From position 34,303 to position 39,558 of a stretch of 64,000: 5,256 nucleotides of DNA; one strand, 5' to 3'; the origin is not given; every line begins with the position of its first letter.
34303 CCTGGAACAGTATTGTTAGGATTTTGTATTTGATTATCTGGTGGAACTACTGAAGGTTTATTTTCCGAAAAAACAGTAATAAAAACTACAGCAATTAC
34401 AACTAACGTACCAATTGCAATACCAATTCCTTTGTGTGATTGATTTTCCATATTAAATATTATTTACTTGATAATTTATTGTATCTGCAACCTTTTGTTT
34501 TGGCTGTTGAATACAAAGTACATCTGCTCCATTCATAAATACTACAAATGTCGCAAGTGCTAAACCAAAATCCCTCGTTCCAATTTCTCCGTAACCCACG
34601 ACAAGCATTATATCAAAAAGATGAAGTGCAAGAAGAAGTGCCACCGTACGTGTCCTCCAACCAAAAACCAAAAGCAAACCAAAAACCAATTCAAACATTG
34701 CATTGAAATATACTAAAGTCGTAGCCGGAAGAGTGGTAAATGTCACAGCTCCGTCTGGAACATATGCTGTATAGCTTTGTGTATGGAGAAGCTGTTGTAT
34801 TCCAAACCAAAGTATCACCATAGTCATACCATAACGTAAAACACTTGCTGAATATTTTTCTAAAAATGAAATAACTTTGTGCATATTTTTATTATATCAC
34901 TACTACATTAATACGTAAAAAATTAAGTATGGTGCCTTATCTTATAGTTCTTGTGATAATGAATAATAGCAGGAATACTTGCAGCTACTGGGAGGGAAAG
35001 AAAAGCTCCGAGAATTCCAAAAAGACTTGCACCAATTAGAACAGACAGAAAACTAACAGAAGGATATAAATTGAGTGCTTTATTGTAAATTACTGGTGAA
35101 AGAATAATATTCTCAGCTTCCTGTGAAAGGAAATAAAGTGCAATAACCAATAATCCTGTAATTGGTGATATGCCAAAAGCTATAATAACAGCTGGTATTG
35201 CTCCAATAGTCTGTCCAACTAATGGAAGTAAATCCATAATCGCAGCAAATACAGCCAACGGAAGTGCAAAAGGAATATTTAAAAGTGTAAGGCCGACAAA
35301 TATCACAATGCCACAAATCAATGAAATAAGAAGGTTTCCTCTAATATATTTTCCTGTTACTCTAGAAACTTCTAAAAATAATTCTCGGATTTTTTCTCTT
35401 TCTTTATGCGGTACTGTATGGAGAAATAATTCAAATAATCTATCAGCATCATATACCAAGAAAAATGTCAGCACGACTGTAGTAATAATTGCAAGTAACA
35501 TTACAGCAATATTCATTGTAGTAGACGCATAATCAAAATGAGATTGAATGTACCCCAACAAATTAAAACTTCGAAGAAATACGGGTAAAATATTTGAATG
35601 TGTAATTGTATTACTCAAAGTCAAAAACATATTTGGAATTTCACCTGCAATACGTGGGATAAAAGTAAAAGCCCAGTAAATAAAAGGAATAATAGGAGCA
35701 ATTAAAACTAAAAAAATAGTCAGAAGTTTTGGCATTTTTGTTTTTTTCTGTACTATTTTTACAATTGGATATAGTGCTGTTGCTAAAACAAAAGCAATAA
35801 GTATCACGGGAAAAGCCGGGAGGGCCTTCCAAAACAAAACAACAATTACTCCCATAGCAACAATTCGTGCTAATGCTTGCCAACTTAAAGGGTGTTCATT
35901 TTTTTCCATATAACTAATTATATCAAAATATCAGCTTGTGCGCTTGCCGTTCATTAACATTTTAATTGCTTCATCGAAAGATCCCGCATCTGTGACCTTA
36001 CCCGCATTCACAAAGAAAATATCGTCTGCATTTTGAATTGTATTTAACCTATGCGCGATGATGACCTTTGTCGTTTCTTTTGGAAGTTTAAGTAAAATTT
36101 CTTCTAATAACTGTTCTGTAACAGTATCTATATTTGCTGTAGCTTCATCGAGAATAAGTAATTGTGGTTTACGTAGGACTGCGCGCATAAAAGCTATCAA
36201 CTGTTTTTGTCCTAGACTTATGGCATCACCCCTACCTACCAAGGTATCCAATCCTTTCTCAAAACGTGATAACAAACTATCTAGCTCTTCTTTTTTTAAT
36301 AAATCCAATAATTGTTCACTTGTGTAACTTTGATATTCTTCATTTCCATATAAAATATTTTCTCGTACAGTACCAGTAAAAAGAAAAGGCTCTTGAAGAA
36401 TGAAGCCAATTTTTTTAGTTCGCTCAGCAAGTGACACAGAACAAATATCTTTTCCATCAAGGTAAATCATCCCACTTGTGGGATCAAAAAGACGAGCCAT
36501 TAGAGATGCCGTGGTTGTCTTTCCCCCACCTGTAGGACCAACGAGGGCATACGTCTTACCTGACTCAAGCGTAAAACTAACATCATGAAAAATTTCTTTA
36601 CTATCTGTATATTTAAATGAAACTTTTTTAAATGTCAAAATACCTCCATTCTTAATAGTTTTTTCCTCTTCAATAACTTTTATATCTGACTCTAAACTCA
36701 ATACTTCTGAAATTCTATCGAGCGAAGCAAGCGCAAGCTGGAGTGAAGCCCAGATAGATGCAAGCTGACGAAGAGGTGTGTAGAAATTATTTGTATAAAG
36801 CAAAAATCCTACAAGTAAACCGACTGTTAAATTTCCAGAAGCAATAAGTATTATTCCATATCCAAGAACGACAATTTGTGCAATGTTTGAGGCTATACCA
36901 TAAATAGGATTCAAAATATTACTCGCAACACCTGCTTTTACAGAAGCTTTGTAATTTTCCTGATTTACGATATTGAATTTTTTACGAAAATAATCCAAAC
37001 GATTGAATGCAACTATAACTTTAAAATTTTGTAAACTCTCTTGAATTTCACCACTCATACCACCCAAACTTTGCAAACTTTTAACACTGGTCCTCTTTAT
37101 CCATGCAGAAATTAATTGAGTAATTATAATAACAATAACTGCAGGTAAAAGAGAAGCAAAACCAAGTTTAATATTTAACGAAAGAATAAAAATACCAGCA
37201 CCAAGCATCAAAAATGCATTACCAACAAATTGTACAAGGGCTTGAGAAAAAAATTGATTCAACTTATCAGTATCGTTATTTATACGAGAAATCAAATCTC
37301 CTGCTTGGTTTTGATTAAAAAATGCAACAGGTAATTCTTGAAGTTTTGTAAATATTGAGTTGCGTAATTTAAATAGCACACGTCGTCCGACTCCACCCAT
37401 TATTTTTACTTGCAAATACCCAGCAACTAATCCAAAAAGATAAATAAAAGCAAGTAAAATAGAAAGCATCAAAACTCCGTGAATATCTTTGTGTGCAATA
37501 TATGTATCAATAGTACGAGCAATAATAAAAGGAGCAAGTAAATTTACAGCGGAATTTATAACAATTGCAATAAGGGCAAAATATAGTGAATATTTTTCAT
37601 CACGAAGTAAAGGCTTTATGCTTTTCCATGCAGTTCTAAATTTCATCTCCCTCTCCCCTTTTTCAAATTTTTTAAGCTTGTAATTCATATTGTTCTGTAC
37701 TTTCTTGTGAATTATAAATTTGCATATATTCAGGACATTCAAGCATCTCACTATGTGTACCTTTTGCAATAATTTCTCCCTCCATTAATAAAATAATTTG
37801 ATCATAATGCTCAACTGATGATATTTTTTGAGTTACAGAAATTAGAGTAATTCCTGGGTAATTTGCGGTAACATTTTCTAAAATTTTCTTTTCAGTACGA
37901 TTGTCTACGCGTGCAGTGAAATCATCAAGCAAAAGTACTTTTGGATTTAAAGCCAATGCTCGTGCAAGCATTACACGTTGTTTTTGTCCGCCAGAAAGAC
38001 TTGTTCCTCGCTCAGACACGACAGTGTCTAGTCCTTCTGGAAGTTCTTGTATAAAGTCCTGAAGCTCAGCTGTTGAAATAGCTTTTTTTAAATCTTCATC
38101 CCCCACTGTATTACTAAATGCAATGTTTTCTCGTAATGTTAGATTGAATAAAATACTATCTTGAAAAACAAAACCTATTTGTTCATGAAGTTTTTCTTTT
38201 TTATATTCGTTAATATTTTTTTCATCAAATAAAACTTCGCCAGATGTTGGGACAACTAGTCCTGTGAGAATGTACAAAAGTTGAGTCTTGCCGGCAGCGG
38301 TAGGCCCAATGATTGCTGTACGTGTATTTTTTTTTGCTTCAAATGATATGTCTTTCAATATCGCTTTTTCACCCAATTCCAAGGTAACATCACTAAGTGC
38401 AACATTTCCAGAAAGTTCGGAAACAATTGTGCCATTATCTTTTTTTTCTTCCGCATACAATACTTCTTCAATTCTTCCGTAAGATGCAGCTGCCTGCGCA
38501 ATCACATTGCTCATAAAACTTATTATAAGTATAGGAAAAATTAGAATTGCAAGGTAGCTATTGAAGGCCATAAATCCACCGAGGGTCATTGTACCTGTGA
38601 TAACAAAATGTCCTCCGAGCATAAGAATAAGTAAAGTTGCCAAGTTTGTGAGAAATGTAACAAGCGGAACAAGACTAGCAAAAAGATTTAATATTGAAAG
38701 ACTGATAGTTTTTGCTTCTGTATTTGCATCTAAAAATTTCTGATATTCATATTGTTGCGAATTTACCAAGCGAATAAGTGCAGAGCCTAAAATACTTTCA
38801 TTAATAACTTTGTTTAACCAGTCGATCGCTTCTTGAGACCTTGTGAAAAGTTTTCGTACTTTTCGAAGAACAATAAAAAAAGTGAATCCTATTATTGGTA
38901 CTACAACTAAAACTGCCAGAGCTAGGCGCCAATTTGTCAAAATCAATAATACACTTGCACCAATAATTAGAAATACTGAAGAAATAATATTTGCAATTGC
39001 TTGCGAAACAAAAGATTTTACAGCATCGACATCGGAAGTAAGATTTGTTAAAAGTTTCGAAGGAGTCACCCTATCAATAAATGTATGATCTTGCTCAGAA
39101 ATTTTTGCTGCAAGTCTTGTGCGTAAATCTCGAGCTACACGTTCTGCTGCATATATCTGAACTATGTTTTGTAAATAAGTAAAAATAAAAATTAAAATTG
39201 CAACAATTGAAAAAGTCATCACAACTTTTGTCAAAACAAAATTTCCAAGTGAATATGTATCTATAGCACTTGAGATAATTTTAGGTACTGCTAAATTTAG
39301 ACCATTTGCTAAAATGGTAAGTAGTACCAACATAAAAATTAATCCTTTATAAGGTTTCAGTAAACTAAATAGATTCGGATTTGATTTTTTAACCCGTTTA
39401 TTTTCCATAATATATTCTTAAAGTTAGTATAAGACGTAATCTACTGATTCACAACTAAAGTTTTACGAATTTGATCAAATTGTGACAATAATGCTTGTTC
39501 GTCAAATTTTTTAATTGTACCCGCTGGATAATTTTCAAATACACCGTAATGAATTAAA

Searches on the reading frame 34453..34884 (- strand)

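Call 40: search_protein_families(library=pfam, proteins=[window:34453-34884:-], max_evalue=0.001)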
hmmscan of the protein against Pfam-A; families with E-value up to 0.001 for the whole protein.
window:34453-34884:- (143 aa): 2 families
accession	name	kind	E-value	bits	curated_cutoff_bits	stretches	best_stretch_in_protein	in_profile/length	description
PF07681.17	DoxX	-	6.6e-08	33.5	23.6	1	14-95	3-82/85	DoxX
PF13781.11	DoxX_3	-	0.00046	21.1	25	1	23-95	3-75/102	DoxX-like family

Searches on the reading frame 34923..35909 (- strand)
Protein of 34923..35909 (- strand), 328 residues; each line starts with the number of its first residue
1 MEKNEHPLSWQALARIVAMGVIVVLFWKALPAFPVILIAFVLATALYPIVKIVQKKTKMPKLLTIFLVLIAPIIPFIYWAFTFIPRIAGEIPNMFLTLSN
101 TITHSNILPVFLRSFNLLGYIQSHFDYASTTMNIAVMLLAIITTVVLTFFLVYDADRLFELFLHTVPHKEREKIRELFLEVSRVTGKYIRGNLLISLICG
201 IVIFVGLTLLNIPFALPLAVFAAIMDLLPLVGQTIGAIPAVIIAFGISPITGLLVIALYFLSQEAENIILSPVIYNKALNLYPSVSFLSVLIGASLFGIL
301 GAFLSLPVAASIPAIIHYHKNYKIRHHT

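Call 40: search_protein_families(library=pfam, proteins=[window:34923-35909:-], max_evalue=0.001)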
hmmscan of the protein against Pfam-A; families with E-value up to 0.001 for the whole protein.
window:34923-35909:- (328 aa): 1 family
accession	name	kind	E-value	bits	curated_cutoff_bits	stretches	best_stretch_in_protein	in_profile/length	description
PF01594.21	AI-2E_transport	-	3.1e-45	155.2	34.3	1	17-317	8-324/327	AI-2E family transporter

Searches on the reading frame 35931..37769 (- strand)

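Call 40: search_protein_families(library=pfam, proteins=[window:35931-37769:-], max_evalue=0.001)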
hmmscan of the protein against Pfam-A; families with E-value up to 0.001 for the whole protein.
window:35931-37769:- (612 aa): 4 families
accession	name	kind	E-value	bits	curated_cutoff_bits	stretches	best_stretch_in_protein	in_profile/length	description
PF00664.28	ABC_membrane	-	1.7e-54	185.8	28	1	63-332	2-273/274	ABC transporter transmembrane region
PF00005.33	ABC_tran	-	3.4e-28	99.4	25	1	395-545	2-137/137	ABC transporter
PF02463.25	SMC_N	-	9.8e-05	22.3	40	0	480-587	135-211/220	RecF/RecN/SMC N terminal domain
PF13401.12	AAA_22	-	0.00049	20.9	27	0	406-559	7-107/130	AAA domain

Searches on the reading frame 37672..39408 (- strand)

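Call 40: search_protein_families(library=pfam, proteins=[window:37672-39408:-], max_evalue=0.001)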
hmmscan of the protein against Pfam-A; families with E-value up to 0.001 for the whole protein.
window:37672-39408:- (578 aa): 2 families
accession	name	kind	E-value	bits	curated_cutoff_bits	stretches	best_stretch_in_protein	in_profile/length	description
PF00664.28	ABC_membrane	-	2.2e-45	155.9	28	1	24-292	1-273/274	ABC transporter transmembrane region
PF00005.33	ABC_tran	-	5.4e-32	111.7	25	1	351-499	1-137/137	ABC transporter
